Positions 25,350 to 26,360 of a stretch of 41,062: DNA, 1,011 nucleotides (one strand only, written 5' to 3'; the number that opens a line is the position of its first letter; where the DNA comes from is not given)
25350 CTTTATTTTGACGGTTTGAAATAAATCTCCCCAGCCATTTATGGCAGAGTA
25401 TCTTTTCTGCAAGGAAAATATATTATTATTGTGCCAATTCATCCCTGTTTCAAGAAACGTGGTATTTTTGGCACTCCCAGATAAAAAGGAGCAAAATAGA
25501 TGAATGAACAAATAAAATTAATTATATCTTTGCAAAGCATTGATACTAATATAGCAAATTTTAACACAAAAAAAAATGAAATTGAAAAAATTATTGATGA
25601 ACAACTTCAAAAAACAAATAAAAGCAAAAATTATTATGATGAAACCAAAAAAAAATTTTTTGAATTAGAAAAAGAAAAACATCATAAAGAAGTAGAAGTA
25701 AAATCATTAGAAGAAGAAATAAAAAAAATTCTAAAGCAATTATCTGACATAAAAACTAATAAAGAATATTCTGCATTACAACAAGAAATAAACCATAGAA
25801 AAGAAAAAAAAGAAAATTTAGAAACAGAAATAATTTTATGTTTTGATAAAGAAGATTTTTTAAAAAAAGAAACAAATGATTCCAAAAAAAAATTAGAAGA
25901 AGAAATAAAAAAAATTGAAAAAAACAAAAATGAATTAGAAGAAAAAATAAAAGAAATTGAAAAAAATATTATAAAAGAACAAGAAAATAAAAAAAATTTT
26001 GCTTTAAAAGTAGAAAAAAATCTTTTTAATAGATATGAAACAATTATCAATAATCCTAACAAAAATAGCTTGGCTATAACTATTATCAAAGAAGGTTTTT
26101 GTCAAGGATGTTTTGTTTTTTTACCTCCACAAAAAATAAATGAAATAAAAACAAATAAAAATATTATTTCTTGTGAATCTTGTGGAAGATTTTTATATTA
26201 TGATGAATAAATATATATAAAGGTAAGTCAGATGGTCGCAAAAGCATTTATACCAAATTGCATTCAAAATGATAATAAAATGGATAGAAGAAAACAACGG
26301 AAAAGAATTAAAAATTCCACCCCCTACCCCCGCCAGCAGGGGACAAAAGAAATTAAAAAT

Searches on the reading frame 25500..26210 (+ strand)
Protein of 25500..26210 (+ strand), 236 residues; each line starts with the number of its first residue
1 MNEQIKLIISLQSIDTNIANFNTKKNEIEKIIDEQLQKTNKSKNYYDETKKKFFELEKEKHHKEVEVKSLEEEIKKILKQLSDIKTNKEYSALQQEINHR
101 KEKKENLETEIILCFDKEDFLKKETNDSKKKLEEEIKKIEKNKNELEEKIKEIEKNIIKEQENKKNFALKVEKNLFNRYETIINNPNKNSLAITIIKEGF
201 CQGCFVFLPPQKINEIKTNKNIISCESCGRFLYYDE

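Call 13: search_protein_families(library=pfam, proteins=[window:25500-26210:+])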
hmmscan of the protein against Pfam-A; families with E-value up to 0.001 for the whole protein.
window:25500-26210:+ (236 aa): 2 families
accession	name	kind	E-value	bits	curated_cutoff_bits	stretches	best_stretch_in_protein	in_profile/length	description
PF02591.20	Zn_ribbon_9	-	3.7e-12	46.6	29.1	1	201-232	2-33/33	C4-type zinc ribbon domain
PF24481.2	CT398_CC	-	4.2e-08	33.7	27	1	11-182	1-175/180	CT398-like coiled coil hairpin domain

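Call 49: find_homologous_proteins(query=window:25500-26210:+, max_evalue=1e-10)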
Query window:25500-26210:+ (236 aa): 1156 proteins with E <= 1e-10 among 7886 candidates; the best 120 are listed.
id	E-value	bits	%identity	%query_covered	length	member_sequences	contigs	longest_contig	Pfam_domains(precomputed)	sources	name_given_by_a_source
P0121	1.2e-136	471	100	100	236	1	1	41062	PF24481.3,PF02591.21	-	-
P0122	7.7e-33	132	37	99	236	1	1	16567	PF24481.3,PF02591.21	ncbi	ncbi:MAG: C4-type zinc ribbon domain-containing protein [Nitrospirota bacterium]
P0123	1.9e-32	131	37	99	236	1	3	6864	PF24481.3,PF02591.21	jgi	jgi:predicted nucleic acid-binding Zn-ribbon protein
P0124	3.6e-32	130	37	100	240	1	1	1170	PF24481.3,PF02591.21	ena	-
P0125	9.5e-32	129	37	99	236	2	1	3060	PF24481.3,PF02591.21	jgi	jgi:predicted nucleic acid-binding Zn-ribbon protein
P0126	9.8e-32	129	36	100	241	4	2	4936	PF24481.3,PF02591.21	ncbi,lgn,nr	ncbi:MAG: hypothetical protein FJZ11_02970 [Candidatus Omnitrophica bacterium]|nr:hypothetical prote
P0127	1.9e-31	128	35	99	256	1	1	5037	PF24481.3,PF02591.21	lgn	-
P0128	2.8e-31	127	38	99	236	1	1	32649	PF24481.3,PF02591.21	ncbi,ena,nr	ncbi:MAG: hypothetical protein A2Z47_09340 [Thermodesulfovibrio sp. RBG_19FT_COMBO_42_12]|nr:MAG: hy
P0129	4.5e-31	126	38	99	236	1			PF24481.3,PF02591.21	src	-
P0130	3.7e-30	123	37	100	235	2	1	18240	PF24481.3,PF02591.21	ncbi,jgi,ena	-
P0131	3.9e-30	123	37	99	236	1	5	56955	PF24481.3,PF02591.21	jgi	jgi:predicted nucleic acid-binding Zn-ribbon protein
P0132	4.2e-30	123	32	98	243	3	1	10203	PF24481.3,PF02591.21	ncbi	ncbi:MAG: C4-type zinc ribbon domain-containing protein [Nitrospirota bacterium]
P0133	1.1e-29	122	35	98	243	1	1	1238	PF24481.3,PF02591.21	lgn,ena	-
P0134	1.5e-29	121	35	100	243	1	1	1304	PF24481.3,PF02591.21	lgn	-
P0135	1.8e-29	121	35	98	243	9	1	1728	PF24481.3,PF02591.21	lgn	-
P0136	2.3e-29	121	38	100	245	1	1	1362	PF24481.3,PF02591.21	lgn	-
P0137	2.7e-29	121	37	98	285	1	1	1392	PF24481.3,PF02591.21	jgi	jgi:uncharacterized protein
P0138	3.2e-29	120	38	100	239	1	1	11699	PF24481.3,PF02591.21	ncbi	ncbi:MAG: C4-type zinc ribbon domain-containing protein [Candidatus Omnitrophota bacterium]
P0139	3.3e-29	120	34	99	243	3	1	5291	PF24481.3,PF02591.21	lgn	-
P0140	3.7e-29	120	33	100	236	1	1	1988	PF24481.3,PF02591.21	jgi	jgi:predicted nucleic acid-binding Zn-ribbon protein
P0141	3.8e-29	120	37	99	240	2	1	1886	PF24481.3,PF02591.21,PF27881.1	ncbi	-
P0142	3.8e-29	120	33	100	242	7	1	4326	PF24481.3,PF02591.21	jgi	-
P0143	3.9e-29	120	36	100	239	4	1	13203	PF24481.3,PF02591.21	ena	-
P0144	4.0e-29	120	36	99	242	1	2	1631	PF24481.3,PF02591.21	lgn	-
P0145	5.8e-29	120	35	100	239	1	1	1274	PF24481.3,PF02591.21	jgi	-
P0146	7.0e-29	119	36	100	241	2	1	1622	PF02591.21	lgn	-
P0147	1.1e-28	119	34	100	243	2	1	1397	PF24481.3,PF02591.21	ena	-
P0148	1.2e-28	118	38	100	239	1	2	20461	PF24481.3,PF02591.21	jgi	-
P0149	1.3e-28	118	36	100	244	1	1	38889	PF24481.3,PF02591.21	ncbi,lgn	-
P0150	1.3e-28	118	34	99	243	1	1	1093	PF24481.3,PF02591.21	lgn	-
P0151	1.5e-28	118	36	99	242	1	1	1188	PF24481.3,PF02591.21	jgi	jgi:uncharacterized protein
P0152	1.7e-28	118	36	100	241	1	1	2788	PF24481.3,PF02591.21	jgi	jgi:predicted nucleic acid-binding Zn-ribbon protein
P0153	2.0e-28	118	37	99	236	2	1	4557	PF24481.3,PF02591.21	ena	-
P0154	2.1e-28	118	32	98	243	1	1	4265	PF24481.3,PF02591.21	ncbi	-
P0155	2.2e-28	118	34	99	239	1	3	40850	PF24481.3,PF02591.21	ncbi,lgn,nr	ncbi:MAG: C4-type zinc ribbon domain-containing protein [Nitrospirae bacterium]|nr:C4-type zinc ribb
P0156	2.4e-28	118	30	99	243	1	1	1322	PF24481.3,PF02591.21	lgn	-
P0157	2.6e-28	117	38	99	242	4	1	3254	PF24481.3,PF02591.21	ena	-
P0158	2.7e-28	117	36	99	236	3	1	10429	PF24481.3,PF02591.21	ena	-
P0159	3.4e-28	117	38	98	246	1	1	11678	PF24481.3,PF02591.21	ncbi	ncbi:MAG: C4-type zinc ribbon domain-containing protein [Candidatus Omnitrophota bacterium]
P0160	3.7e-28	117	31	100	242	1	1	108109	PF24481.3,PF02591.21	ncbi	-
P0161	3.8e-28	117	32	99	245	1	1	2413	PF24481.3,PF02591.21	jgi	-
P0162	4.1e-28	117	34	97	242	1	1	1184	PF24481.3,PF02591.21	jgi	jgi:hypothetical protein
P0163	4.8e-28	117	36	100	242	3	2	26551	PF02591.21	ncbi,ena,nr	ncbi:MAG: hypothetical protein KAS66_04415 [Candidatus Omnitrophica bacterium]|nr:hypothetical prote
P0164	5.5e-28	116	36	99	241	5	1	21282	PF24481.3,PF02591.21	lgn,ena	-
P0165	6.6e-28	116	36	99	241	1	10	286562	PF24481.3,PF02591.21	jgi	-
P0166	7.2e-28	116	36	100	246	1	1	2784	PF24481.3,PF02591.21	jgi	jgi:predicted nucleic acid-binding Zn-ribbon protein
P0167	8.1e-28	116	34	98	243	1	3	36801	PF24481.3,PF02591.21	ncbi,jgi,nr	ncbi:MAG: hypothetical protein HQ558_02690 [Candidatus Omnitrophica bacterium]|nr:hypothetical prote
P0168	8.2e-28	116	38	99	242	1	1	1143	PF02591.21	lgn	-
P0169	9.5e-28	116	34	100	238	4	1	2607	PF24481.3,PF02591.21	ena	-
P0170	1.2e-27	115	36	100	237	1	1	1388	PF24481.3,PF02591.21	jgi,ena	-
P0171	1.2e-27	115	32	98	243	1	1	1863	PF24481.3,PF02591.21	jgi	jgi:predicted nucleic acid-binding Zn-ribbon protein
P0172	1.7e-27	115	34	100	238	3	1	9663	PF24481.3,PF02591.21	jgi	jgi:predicted nucleic acid-binding Zn-ribbon protein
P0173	1.8e-27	115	31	99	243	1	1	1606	PF24481.3,PF02591.21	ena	-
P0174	1.9e-27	115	35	98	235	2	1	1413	PF24481.3,PF02591.21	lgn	-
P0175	2.0e-27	115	36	99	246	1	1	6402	PF24481.3,PF02591.21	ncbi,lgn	-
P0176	2.1e-27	114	34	100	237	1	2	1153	PF24481.3,PF02591.21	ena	-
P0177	2.1e-27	114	34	99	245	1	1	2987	PF24481.3,PF02591.21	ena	-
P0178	2.1e-27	114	38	98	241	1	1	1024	PF24481.3,PF02591.21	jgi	jgi:hypothetical protein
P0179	2.1e-27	114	37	69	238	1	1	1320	PF24481.3,PF02591.21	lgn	-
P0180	2.3e-27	114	35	100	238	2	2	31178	PF24481.3,PF06818.21,PF02591.21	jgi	-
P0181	2.5e-27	114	35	100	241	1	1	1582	PF24481.3,PF02591.21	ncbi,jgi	jgi:predicted nucleic acid-binding Zn-ribbon protein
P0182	2.5e-27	114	33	100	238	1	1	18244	PF02591.21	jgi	jgi:predicted nucleic acid-binding Zn-ribbon protein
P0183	2.5e-27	114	35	98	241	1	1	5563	PF24481.3,PF02591.21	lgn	-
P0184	2.7e-27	114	36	98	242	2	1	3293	PF24481.3,PF02591.21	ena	-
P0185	3.1e-27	114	36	95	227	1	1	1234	PF24481.3,PF02591.21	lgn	-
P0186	3.5e-27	114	35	100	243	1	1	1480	PF24481.3,PF02591.21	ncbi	-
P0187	4.0e-27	114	31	99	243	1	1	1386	PF24481.3,PF02591.21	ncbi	-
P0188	4.1e-27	114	31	99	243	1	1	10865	PF24481.3,PF02591.21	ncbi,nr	ncbi:MAG: C4-type zinc ribbon domain-containing protein [Candidatus Omnitrophota bacterium]|nr:C4-ty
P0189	4.2e-27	113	33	99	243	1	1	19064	PF24481.3,PF02591.21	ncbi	-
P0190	4.5e-27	113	36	100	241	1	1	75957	PF24481.3,PF02591.21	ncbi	-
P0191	4.8e-27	113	33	99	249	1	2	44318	PF24481.3,PF02591.21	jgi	jgi:predicted nucleic acid-binding Zn-ribbon protein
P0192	4.9e-27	113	34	99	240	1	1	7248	PF24481.3,PF15619.12,PF02591.21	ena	-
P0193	4.9e-27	113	34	99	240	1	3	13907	PF24481.3,PF02591.21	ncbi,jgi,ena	-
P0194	4.9e-27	113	30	99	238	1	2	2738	PF24481.3,PF02591.21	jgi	jgi:predicted nucleic acid-binding Zn-ribbon protein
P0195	5.2e-27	113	37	100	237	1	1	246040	PF24481.3,PF02591.21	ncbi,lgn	-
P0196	5.6e-27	113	34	99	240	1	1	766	PF24481.3,PF02591.21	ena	-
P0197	5.7e-27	113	35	97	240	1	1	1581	PF24481.3,PF02591.21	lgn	-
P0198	5.7e-27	113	35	99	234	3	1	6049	PF24481.3,PF02591.21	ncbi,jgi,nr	ncbi:MAG: hypothetical protein GXO97_05480 [Nitrospirae bacterium]|nr:hypothetical protein [Nitrospi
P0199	6.2e-27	113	36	98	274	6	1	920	PF24481.3,PF02591.21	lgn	-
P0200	6.6e-27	113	34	100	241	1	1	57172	PF24481.3,PF02591.21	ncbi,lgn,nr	ncbi:MAG: C4-type zinc ribbon domain-containing protein [Candidatus Omnitrophota bacterium]|nr:C4-ty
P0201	6.9e-27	113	36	99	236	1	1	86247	PF24481.3,PF02591.21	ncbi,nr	ncbi:MAG: C4-type zinc ribbon domain-containing protein [Proteobacteria bacterium]|nr:C4-type zinc r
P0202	6.9e-27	113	31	98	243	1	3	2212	PF24481.3,PF02591.21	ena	-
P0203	7.1e-27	113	32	98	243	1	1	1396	PF24481.3,PF02591.21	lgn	-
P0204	7.2e-27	113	35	100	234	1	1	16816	PF24481.3,PF02591.21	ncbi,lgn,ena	-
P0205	7.5e-27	113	36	97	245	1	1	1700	PF24481.3,PF07926.18,PF02591.21,PF28019.1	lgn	-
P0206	8.1e-27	113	33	100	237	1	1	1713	PF24481.3,PF02591.21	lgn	-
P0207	9.6e-27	112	33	100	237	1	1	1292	PF24481.3,PF02591.21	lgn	-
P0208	9.9e-27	112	32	98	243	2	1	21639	PF24481.3,PF02591.21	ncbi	-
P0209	1.1e-26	112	29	100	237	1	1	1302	PF24481.3,PF02591.21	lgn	-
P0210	1.1e-26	112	34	100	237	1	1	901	PF24481.3,PF02591.21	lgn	-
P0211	1.1e-26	112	31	98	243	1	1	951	PF24481.3,PF02591.21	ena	-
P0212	1.2e-26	112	29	100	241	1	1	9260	PF24481.3,PF02591.21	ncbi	-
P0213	1.2e-26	112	37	99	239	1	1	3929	PF24481.3,PF02591.21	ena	-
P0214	1.2e-26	112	34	99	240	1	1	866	PF24481.3,PF15619.12,PF02591.21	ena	-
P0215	1.3e-26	112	34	100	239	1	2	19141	PF24481.3,PF02591.21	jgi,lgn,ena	-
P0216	1.3e-26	112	31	99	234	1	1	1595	PF24481.3,PF02591.21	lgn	-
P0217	1.3e-26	112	37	100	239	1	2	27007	PF24481.3,PF02591.21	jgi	jgi:predicted nucleic acid-binding Zn-ribbon protein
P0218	1.3e-26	112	34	74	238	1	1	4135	PF24481.3,PF02591.21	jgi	jgi:predicted nucleic acid-binding Zn-ribbon protein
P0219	1.5e-26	112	37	99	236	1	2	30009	PF24481.3,PF02591.21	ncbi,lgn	-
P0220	1.5e-26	112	37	99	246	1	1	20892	PF24481.3,PF02591.21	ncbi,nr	ncbi:MAG: C4-type zinc ribbon domain-containing protein [Proteobacteria bacterium]|nr:C4-type zinc r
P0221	1.8e-26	111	31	100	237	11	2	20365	PF24481.3,PF02591.21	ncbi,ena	-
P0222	1.9e-26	111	36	100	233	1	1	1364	PF24481.3,PF02591.21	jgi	jgi:hypothetical protein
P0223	1.9e-26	111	33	100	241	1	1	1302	PF24481.3,PF02591.21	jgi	jgi:predicted nucleic acid-binding Zn-ribbon protein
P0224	2.1e-26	111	36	98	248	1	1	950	PF24481.3,PF02591.21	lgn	-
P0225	2.4e-26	111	30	99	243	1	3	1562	PF24481.3,PF02591.21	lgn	-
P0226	2.4e-26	111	35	99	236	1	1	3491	PF24481.3,PF02591.21,PF24161.2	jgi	jgi:uncharacterized protein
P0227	2.6e-26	111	33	100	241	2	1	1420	PF24481.3,PF02591.21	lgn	-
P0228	3.1e-26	111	34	100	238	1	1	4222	PF02591.21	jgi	jgi:uncharacterized protein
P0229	3.1e-26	111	34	100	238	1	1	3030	PF24481.3,PF02591.21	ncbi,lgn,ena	-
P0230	3.3e-26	111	33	100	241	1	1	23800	PF24481.3,PF02591.21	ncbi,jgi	-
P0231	3.6e-26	110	33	100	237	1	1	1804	PF24481.3,PF02591.21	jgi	-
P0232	3.7e-26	110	37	99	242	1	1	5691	PF02591.21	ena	-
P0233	4.4e-26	110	31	99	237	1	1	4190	PF24481.3,PF02591.21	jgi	jgi:predicted nucleic acid-binding Zn-ribbon protein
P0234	4.4e-26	110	36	99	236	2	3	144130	PF24481.3,PF02591.21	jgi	jgi:hypothetical protein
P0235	4.6e-26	110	35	100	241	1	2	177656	PF24481.3,PF02591.21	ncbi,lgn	-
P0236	4.7e-26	110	33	99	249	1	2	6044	PF24481.3,PF02591.21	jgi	jgi:predicted nucleic acid-binding Zn-ribbon protein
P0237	4.7e-26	110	33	99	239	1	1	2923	PF02591.21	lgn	-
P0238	5.1e-26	110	29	100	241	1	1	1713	PF24481.3,PF02591.21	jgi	jgi:predicted nucleic acid-binding Zn-ribbon protein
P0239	5.6e-26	110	35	100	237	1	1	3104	PF24481.3,PF02591.21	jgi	-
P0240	5.7e-26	110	33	99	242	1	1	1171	PF24481.3,PF02591.21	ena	-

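Call 50: find_encoding_contigs(protein=P0128, flank=3000, max_places=2)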
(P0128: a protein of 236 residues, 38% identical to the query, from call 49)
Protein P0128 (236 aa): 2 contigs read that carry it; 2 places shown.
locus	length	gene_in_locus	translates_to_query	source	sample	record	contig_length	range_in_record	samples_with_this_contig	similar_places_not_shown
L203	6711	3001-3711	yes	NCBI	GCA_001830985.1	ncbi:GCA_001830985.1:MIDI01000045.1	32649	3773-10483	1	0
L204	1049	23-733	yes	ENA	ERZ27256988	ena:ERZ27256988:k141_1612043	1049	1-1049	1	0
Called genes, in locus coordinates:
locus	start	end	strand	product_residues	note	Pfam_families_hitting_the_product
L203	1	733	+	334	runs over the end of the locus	PF00044:Gp_dh_N, PF02800:Gp_dh_C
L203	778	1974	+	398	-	PF00162:PGK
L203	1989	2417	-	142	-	PF02675:AdoMet_dc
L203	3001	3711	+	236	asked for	PF24481:CT398_CC, PF02591:Zn_ribbon_9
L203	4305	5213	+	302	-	PF00126:HTH_1, PF12849:PBP_like_2 (faint), PF03466:LysR_substrate, PF12727:PBP_like (weak)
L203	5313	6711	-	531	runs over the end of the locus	PF03065:Glyco_hydro_57, PF09210:BE_C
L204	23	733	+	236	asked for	PF24481:CT398_CC, PF02591:Zn_ribbon_9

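Call 51: find_encoding_contigs(protein=P0138, flank=3000, max_places=2)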
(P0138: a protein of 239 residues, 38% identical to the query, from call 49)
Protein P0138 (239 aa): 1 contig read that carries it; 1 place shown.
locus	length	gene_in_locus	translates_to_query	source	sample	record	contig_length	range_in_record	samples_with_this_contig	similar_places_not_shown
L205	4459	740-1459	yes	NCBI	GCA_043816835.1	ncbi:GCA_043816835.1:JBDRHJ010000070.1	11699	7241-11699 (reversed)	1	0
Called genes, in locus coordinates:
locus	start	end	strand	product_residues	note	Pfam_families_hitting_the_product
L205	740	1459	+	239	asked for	PF24481:CT398_CC (weak), PF02591:Zn_ribbon_9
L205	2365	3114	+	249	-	PF20772:TACO1_YebC_N, PF01709:Transcrip_reg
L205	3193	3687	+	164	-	PF02075:RuvC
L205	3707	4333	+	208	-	PF01330:RuvA_N, PF14520:HHH_5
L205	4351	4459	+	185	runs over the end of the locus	PF04079:SMC_ScpB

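Call 72: find_encoding_contigs(protein=P0122, flank=1500, max_places=2)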
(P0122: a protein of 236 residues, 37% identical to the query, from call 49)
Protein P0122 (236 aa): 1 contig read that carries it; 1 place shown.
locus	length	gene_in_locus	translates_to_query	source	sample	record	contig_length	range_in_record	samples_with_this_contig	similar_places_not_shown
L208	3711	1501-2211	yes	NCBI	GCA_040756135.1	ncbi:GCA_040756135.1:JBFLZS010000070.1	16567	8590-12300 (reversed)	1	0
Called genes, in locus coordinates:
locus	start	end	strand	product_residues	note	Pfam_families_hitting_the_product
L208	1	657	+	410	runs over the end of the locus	PF00162:PGK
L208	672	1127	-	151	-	PF02675:AdoMet_dc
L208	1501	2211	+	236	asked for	PF24481:CT398_CC, PF02591:Zn_ribbon_9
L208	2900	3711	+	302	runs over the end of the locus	PF00126:HTH_1, PF03466:LysR_substrate, PF12727:PBP_like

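Call 73: find_encoding_contigs(protein=P0126, flank=1500, max_places=2)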
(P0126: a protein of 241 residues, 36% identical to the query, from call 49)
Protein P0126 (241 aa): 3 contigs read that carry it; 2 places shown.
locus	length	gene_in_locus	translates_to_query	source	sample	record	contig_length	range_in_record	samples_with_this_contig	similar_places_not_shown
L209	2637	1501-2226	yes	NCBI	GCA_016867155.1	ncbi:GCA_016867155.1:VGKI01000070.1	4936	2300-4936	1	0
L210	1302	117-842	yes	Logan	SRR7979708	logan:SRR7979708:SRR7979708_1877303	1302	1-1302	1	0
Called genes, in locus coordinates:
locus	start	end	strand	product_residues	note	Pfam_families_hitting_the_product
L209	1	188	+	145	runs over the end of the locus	PF08823:PG_binding_2 (weak), PF01471:PG_binding_1, PF09374:PG_binding_3 (faint)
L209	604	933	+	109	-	PF01541:GIY-YIG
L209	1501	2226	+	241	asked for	PF24481:CT398_CC, PF02591:Zn_ribbon_9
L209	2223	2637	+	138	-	PF00075:RNase_H, PF13456:RVT_3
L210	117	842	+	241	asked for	PF24481:CT398_CC, PF02591:Zn_ribbon_9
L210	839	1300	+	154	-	PF00075:RNase_H, PF13456:RVT_3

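Call 74: find_encoding_contigs(protein=P0130, flank=1500, max_places=2)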
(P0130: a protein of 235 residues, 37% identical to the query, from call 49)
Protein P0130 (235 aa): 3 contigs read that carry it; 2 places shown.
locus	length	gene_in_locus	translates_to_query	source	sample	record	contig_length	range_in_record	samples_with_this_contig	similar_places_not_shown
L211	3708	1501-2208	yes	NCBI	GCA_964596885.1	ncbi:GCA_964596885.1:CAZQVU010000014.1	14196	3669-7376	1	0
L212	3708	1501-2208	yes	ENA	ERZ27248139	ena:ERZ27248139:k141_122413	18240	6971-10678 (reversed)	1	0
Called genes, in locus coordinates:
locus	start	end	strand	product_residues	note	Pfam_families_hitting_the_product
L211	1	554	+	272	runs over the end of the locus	PF01149:Fapy_DNA_glyco, PF06831:H2TH, PF06827:zf-FPG_IleRS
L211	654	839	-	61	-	-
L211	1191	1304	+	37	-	-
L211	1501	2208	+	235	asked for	PF24481:CT398_CC, PF02591:Zn_ribbon_9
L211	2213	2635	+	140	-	PF00075:RNase_H, PF13456:RVT_3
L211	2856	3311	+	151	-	PF02381:MraZ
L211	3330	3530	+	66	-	-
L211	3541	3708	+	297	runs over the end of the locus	PF01795:Methyltransf_5, PF13847:Methyltransf_31 (weak)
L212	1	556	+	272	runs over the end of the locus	PF01149:Fapy_DNA_glyco, PF06831:H2TH, PF06827:zf-FPG_IleRS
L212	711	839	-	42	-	-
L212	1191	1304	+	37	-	-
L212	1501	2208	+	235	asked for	PF24481:CT398_CC, PF02591:Zn_ribbon_9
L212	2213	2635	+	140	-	PF00075:RNase_H, PF13456:RVT_3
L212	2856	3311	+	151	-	PF02381:MraZ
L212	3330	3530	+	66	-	-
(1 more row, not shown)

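Call 75: find_encoding_contigs(protein=P0149, flank=1500, max_places=2)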
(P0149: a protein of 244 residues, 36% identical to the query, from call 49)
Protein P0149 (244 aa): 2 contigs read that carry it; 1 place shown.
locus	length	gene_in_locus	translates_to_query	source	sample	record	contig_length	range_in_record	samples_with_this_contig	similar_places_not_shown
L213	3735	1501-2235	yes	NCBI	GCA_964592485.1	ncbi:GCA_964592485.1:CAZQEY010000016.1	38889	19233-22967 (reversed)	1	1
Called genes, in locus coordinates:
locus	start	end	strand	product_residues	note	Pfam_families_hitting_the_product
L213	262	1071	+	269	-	-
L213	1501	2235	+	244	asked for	PF24481:CT398_CC, PF02591:Zn_ribbon_9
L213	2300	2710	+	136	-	PF00075:RNase_H, PF13456:RVT_3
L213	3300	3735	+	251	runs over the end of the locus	PF20772:TACO1_YebC_N, PF01709:Transcrip_reg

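Call 81: find_encoding_contigs(protein=P0131, flank=2000, max_places=5)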
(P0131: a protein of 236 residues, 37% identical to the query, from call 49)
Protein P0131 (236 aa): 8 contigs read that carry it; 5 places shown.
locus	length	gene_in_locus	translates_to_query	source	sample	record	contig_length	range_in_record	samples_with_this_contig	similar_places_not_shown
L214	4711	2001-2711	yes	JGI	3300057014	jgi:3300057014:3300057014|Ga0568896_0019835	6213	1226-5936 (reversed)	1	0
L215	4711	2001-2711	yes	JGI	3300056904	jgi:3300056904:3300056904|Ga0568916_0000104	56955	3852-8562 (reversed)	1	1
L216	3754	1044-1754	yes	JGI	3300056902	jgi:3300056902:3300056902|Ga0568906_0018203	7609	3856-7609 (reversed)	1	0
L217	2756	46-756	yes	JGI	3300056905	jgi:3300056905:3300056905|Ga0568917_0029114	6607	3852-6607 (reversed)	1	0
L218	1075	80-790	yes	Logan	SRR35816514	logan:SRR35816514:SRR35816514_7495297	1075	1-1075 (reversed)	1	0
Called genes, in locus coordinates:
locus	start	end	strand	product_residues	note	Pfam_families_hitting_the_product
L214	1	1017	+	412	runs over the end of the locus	PF00162:PGK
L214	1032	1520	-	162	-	PF02675:AdoMet_dc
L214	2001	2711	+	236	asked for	PF24481:CT398_CC, PF02591:Zn_ribbon_9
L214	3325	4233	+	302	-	PF00126:HTH_1, PF03466:LysR_substrate, PF12727:PBP_like (weak)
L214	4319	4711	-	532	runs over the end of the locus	PF03065:Glyco_hydro_57, PF09210:BE_C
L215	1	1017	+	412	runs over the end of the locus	PF00162:PGK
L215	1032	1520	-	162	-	PF02675:AdoMet_dc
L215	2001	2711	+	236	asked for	PF24481:CT398_CC, PF02591:Zn_ribbon_9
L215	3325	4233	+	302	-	PF00126:HTH_1, PF03466:LysR_substrate, PF12727:PBP_like (weak)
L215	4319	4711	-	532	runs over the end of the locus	PF03065:Glyco_hydro_57, PF09210:BE_C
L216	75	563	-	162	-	PF02675:AdoMet_dc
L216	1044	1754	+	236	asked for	PF24481:CT398_CC, PF02591:Zn_ribbon_9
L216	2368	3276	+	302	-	PF00126:HTH_1, PF03466:LysR_substrate, PF12727:PBP_like (weak)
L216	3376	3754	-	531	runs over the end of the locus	PF03065:Glyco_hydro_57, PF09210:BE_C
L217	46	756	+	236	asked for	PF24481:CT398_CC, PF02591:Zn_ribbon_9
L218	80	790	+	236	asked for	PF24481:CT398_CC, PF02591:Zn_ribbon_9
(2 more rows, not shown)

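Call 82: find_encoding_contigs(protein=P0165, flank=2000, max_places=5)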
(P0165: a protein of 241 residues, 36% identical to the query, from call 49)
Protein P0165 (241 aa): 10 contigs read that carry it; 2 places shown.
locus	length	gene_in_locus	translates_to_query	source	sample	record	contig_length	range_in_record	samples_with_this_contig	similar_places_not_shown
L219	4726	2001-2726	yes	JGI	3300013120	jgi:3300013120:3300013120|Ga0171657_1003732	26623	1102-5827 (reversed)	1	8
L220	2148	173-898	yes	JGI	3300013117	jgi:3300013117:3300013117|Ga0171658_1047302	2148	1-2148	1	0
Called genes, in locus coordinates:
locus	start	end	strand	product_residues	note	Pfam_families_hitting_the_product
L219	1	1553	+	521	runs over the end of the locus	PF03979:Sigma70_r1_1, PF00140:Sigma70_r1_2, PF04542:Sigma70_r2, PF04539:Sigma70_r3, PF04545:Sigma70_r4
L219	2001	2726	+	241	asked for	PF24481:CT398_CC, PF02591:Zn_ribbon_9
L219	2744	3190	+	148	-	PF00075:RNase_H, PF13456:RVT_3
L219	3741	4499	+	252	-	PF20772:TACO1_YebC_N, PF01709:Transcrip_reg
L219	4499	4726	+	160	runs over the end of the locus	PF02075:RuvC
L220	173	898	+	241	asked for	PF24481:CT398_CC, PF02591:Zn_ribbon_9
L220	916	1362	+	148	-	PF00075:RNase_H, PF13456:RVT_3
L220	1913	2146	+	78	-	?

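Call 83: find_encoding_contigs(protein=P0143, flank=2000, max_places=5)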
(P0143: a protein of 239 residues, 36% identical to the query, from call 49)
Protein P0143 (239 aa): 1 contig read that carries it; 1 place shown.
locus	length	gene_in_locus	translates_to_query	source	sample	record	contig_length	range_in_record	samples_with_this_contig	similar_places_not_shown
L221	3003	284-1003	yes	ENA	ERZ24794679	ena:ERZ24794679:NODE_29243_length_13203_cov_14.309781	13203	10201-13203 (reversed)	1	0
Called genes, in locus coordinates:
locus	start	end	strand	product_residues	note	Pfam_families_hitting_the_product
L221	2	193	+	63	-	?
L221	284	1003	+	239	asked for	PF24481:CT398_CC, PF02591:Zn_ribbon_9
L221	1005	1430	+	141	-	PF00075:RNase_H, PF13456:RVT_3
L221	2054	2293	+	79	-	PF13411:MerR_1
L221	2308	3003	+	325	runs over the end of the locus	PF00142:Fer4_NifH (faint), PF01656:CbiA, PF02374:ArsA_ATPase (faint), PF06564:CBP_BcsQ (faint), PF09140:MipZ, PF10609:ParA, PF13614:AAA_31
